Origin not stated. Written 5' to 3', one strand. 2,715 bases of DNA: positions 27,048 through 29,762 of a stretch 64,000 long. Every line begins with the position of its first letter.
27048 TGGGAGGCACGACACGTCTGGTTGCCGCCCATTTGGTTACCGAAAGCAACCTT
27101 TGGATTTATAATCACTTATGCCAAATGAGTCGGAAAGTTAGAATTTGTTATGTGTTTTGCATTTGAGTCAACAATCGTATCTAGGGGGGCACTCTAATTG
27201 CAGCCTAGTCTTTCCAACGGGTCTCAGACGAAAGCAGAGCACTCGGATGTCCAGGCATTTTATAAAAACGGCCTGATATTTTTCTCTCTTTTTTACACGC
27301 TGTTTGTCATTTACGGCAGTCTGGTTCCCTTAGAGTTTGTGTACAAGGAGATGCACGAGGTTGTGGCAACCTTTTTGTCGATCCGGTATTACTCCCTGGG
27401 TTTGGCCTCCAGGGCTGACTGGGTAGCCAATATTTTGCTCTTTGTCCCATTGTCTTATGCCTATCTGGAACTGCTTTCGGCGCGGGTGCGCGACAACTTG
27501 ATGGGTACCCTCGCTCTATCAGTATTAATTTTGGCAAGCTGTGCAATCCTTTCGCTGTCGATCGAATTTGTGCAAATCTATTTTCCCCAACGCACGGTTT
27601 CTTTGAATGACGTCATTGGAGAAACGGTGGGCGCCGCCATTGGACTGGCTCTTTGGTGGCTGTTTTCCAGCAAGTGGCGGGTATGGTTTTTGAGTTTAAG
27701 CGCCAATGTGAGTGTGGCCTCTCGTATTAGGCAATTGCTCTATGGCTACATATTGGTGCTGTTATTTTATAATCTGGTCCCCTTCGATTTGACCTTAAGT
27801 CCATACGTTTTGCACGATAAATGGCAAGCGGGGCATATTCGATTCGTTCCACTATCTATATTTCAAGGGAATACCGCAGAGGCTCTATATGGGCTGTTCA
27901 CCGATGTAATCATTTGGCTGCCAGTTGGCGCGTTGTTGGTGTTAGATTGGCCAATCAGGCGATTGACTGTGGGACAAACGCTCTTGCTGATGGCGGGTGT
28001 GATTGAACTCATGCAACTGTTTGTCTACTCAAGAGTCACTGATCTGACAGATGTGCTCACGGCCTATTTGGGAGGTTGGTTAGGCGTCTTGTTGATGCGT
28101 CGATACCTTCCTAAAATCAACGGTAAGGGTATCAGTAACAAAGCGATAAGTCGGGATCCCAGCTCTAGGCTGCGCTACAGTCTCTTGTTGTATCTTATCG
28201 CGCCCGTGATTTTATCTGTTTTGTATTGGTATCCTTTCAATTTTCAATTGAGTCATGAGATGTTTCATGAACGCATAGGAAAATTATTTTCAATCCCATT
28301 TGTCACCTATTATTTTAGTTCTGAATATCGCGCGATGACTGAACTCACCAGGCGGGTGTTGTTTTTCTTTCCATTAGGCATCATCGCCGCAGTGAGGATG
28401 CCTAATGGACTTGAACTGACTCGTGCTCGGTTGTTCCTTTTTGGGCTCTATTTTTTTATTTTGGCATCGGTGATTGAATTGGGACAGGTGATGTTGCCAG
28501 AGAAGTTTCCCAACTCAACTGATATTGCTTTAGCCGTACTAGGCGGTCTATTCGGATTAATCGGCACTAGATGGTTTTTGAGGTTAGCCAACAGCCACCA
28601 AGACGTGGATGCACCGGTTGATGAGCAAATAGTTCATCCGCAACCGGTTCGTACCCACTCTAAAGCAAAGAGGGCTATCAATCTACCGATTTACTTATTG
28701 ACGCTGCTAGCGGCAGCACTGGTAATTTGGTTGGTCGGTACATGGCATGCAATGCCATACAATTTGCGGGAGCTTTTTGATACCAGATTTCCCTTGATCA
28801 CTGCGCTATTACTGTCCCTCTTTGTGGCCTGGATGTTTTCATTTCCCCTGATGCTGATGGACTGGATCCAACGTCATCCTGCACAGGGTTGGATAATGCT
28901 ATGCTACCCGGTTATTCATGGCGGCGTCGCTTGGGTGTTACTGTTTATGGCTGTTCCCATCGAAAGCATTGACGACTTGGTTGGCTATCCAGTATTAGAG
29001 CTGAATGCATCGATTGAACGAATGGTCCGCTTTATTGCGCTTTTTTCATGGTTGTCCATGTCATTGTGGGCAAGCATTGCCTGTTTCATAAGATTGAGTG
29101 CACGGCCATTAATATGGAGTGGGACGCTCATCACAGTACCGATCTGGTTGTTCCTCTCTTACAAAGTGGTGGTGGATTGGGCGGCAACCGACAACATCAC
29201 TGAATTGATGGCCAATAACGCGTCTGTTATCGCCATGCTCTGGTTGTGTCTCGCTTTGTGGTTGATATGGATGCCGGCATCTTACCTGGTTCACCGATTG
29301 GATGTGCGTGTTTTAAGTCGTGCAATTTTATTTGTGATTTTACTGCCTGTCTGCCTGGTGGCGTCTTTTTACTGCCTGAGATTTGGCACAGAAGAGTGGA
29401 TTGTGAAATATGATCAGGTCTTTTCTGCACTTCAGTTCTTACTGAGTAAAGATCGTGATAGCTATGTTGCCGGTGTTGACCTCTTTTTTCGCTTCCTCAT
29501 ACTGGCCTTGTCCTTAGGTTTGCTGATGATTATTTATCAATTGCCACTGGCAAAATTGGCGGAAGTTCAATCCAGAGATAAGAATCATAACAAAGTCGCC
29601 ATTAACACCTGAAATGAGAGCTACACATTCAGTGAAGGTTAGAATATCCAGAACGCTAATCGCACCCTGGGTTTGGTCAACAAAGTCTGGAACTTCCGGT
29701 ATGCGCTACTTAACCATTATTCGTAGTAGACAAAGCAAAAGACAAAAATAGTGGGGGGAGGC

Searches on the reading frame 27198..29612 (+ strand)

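Call 25: search_protein_families(library=ncbifam, proteins=[window:27198-29612:+], max_evalue=0.00001)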
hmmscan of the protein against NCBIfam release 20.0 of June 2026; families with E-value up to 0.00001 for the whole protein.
window:27198-29612:+ (804 aa): 2 families
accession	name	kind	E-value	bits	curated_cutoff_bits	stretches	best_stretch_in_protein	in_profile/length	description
NF033125.2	vanZ-A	exception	1.1e-09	38.6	250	1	179-302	7-127/164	glycopeptide resistance protein VanZ-A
NF037970.1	vanZ_1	subfamily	4.3e-08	33.8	20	0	86-146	49-109/109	VanZ family protein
